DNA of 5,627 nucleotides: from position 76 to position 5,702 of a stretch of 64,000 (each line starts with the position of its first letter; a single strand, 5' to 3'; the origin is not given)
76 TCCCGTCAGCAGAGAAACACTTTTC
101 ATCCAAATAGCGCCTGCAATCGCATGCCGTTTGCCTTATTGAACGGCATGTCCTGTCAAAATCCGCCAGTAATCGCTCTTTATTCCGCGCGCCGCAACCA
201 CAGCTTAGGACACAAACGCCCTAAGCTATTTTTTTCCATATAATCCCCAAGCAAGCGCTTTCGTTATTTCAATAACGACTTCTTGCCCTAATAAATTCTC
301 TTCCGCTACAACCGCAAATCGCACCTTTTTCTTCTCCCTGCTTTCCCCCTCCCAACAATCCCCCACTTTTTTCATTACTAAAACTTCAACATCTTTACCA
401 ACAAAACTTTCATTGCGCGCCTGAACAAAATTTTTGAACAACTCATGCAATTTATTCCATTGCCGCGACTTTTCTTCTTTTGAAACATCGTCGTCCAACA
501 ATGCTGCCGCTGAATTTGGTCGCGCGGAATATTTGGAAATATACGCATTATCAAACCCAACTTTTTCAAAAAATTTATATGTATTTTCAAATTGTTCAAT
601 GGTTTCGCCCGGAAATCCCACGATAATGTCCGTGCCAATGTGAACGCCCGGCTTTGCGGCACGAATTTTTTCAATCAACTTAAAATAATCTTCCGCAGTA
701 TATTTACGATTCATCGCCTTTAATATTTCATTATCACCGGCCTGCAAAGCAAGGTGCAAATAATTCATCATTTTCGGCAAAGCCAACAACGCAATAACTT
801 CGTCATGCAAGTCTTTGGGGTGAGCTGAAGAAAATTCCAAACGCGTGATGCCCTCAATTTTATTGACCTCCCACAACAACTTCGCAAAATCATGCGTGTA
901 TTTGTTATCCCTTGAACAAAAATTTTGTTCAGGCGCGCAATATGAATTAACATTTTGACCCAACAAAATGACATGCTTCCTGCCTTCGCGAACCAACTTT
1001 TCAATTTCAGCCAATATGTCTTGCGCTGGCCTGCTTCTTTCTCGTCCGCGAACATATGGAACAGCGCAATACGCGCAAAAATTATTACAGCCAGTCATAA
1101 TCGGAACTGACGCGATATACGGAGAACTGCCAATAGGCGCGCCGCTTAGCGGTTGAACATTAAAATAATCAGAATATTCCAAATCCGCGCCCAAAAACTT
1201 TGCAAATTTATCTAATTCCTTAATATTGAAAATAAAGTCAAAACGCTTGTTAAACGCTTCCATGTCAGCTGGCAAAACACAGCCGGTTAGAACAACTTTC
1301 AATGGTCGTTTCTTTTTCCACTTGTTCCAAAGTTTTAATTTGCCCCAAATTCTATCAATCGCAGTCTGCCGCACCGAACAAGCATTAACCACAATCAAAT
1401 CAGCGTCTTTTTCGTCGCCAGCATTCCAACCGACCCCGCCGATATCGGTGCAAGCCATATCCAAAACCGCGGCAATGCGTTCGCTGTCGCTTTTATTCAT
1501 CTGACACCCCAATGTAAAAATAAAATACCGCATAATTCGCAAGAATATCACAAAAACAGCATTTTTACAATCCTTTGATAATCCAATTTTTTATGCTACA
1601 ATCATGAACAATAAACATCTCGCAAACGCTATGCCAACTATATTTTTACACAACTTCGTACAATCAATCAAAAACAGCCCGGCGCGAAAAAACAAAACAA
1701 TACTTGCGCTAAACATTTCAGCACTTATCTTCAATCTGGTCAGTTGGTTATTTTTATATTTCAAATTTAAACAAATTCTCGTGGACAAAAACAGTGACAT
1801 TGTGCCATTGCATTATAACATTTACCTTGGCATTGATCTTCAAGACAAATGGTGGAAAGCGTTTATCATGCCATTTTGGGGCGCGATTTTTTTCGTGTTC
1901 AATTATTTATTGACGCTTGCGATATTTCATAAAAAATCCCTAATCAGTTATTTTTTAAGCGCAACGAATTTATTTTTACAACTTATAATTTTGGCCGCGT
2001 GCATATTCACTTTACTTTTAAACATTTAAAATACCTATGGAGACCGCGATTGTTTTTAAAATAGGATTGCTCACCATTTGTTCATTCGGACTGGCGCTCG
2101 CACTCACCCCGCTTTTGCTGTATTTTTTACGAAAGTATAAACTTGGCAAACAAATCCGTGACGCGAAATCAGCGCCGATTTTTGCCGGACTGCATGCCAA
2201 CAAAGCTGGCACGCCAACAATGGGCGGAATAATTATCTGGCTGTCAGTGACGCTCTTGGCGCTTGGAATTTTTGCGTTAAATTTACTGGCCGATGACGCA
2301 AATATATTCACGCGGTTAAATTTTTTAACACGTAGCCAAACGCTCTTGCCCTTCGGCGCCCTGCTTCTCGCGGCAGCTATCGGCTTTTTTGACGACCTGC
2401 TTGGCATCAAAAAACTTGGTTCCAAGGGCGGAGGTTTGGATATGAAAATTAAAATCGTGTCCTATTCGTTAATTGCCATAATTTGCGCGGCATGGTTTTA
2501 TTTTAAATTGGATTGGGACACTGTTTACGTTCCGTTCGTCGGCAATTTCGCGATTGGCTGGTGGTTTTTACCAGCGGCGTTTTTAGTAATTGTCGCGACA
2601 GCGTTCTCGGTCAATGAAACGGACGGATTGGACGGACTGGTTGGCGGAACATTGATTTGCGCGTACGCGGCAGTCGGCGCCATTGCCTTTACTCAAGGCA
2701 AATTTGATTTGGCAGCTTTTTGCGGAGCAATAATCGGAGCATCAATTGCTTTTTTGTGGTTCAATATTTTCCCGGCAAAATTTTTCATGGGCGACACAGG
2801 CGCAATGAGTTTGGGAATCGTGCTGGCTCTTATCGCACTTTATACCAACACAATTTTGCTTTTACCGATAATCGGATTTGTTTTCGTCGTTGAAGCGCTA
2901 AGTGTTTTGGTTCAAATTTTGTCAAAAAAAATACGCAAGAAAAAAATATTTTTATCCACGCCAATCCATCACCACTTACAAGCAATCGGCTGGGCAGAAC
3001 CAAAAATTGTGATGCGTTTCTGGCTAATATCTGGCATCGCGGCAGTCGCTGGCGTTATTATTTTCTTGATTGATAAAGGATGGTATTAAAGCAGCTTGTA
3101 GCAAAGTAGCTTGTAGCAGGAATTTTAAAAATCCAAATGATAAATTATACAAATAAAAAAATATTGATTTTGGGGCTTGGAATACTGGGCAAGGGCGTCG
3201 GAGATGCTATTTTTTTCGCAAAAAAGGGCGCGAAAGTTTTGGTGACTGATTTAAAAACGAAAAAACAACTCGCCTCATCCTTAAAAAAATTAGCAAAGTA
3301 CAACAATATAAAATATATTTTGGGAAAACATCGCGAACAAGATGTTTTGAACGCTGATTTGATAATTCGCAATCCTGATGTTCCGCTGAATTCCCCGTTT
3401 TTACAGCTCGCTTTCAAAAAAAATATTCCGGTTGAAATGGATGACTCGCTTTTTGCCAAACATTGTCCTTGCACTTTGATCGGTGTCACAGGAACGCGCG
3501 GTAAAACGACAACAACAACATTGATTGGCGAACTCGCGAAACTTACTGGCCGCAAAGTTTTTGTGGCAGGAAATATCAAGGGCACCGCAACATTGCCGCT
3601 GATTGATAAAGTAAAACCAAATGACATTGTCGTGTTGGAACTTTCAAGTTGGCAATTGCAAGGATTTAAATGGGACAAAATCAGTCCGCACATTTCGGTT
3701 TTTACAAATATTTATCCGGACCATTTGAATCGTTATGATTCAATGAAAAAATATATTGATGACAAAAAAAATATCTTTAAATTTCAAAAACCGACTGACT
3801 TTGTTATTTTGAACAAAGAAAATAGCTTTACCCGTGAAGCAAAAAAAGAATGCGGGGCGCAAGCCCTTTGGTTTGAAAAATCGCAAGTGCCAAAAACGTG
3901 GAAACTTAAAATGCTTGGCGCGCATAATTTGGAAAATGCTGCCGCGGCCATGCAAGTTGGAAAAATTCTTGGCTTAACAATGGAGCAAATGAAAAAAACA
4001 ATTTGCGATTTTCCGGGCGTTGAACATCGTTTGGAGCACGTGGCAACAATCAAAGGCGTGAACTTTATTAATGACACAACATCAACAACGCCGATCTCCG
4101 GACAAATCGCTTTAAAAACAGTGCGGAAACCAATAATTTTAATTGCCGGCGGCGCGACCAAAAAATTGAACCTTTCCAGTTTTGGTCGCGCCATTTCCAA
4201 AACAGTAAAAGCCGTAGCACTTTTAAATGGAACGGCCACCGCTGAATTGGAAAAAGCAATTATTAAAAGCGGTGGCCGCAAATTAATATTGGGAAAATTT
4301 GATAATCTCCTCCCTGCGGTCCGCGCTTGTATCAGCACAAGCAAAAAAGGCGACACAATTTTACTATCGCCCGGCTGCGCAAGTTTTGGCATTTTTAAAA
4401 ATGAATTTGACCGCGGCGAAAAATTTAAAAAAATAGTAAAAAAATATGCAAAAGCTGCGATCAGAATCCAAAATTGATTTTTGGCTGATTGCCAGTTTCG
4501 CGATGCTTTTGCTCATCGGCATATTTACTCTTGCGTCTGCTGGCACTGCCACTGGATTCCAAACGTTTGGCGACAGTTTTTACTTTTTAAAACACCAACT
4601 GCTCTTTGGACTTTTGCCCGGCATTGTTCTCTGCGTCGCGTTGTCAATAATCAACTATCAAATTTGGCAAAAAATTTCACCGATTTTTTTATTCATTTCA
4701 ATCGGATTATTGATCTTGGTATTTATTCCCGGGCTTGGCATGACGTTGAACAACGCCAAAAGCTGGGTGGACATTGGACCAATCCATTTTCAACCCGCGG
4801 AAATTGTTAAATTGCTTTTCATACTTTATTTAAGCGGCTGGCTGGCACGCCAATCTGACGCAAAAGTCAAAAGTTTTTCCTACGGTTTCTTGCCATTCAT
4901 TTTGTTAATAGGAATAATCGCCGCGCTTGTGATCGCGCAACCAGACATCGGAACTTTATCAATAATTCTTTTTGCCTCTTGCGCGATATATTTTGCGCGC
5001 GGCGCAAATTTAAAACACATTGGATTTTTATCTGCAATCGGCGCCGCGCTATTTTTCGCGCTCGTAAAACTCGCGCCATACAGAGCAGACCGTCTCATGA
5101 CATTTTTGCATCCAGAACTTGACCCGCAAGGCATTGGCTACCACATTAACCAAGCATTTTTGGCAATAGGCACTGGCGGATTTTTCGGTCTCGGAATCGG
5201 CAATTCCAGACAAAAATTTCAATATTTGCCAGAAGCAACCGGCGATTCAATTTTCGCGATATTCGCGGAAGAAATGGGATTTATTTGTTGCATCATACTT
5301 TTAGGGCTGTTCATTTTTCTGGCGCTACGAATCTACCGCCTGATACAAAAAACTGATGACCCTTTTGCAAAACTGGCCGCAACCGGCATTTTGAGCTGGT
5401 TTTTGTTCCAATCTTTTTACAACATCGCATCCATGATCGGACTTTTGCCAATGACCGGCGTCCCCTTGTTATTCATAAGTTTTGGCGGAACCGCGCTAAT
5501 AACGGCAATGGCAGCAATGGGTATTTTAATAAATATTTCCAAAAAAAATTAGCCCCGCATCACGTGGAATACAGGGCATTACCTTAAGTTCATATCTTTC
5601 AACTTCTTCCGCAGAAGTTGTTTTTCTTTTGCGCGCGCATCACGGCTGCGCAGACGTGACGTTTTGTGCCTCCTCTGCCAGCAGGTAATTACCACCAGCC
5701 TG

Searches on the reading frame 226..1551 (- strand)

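Call 42: search_protein_families(library=pfam, proteins=[window:226-1551:-], max_evalue=0.001)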
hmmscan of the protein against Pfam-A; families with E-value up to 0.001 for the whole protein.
window:226-1551:- (441 aa): 2 families
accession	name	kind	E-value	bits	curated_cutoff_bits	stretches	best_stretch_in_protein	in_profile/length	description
PF04055.27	Radical_SAM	-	2.5e-31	109.5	29.5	1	149-327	1-165/166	Radical SAM superfamily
PF00919.26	UPF0004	-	3.5e-16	59.5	27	1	8-104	1-90/98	Uncharacterized protein family UPF0004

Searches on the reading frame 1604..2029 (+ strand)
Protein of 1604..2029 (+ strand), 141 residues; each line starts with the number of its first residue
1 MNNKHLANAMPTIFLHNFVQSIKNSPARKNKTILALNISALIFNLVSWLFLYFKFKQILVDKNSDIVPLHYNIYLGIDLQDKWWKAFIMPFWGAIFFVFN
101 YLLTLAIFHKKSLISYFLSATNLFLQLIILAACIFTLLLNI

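Call 42: search_protein_families(library=pfam, proteins=[window:1604-2029:+], max_evalue=0.001)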
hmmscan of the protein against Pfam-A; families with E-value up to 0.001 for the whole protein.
window:1604-2029:+ (141 aa): 0 families

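Call 91: search_protein_families(library=pfam, proteins=[window:1604-2029:+], max_evalue=1)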
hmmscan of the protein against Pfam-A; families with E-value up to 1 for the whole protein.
window:1604-2029:+ (141 aa): 4 families
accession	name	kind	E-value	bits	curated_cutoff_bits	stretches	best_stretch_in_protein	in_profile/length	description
PF08570.15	DUF1761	-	0.0018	19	31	1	20-134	28-122/123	Protein of unknown function (DUF1761)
PF04756.19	OST3_OST6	-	0.025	14.4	27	1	9-57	244-289/294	OST3 / OST6 family, transporter family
PF00558.24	Vpu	-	0.18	12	24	1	33-61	8-36/81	Vpu protein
PF19931.4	DUF6394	-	0.29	12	30.8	0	12-51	46-85/89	Family of unknown function (DUF6394)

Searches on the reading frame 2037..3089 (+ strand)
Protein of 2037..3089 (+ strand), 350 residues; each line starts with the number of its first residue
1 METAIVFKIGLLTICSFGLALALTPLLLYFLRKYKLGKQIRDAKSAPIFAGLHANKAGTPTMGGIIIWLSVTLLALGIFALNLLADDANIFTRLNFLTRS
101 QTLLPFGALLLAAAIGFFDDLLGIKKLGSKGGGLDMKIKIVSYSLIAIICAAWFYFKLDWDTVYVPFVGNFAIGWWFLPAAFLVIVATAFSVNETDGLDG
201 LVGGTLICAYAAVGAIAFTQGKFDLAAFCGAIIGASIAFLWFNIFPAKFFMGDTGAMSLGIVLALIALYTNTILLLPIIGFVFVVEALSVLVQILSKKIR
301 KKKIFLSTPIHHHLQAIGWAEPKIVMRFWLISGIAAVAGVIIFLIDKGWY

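Call 42: search_protein_families(library=pfam, proteins=[window:2037-3089:+], max_evalue=0.001)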
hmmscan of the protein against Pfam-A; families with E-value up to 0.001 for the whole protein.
window:2037-3089:+ (350 aa): 2 families
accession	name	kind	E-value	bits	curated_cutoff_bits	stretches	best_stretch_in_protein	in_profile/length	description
PF00953.26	Glycos_transf_4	-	6.3e-30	104.7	27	1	106-270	5-159/160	Glycosyl transferase family 4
PF10555.14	MraY_sig1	-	0.0001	22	20.1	1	56-67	1-12/13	Phospho-N-acetylmuramoyl-pentapeptide-transferase signature 1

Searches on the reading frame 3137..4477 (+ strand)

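Call 42: search_protein_families(library=pfam, proteins=[window:3137-4477:+], max_evalue=0.001)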
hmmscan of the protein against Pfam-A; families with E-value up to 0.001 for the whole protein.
window:3137-4477:+ (446 aa): 3 families
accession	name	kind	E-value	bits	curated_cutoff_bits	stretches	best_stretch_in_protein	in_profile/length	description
PF08245.18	Mur_ligase_M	-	1.1e-27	97.7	24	1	117-238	1-134/200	Mur ligase middle domain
PF21799.2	MurD-like_N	-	1.2e-11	45.1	27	1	7-99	1-86/88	Mur ligase MurD-like, N-terminal domain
PF02875.26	Mur_ligase_C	-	2.9e-08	35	28.4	1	297-412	1-125/127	Mur ligase, glutamate ligase domain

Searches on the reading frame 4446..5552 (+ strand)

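Call 42: search_protein_families(library=pfam, proteins=[window:4446-5552:+], max_evalue=0.001)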
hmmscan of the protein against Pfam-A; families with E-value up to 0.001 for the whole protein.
window:4446-5552:+ (368 aa): 1 family
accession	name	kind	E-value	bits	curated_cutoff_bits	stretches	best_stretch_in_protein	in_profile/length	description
PF01098.24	FTSW_RODA_SPOVE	-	3.9e-94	316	26.4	1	14-367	3-353/356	Cell cycle protein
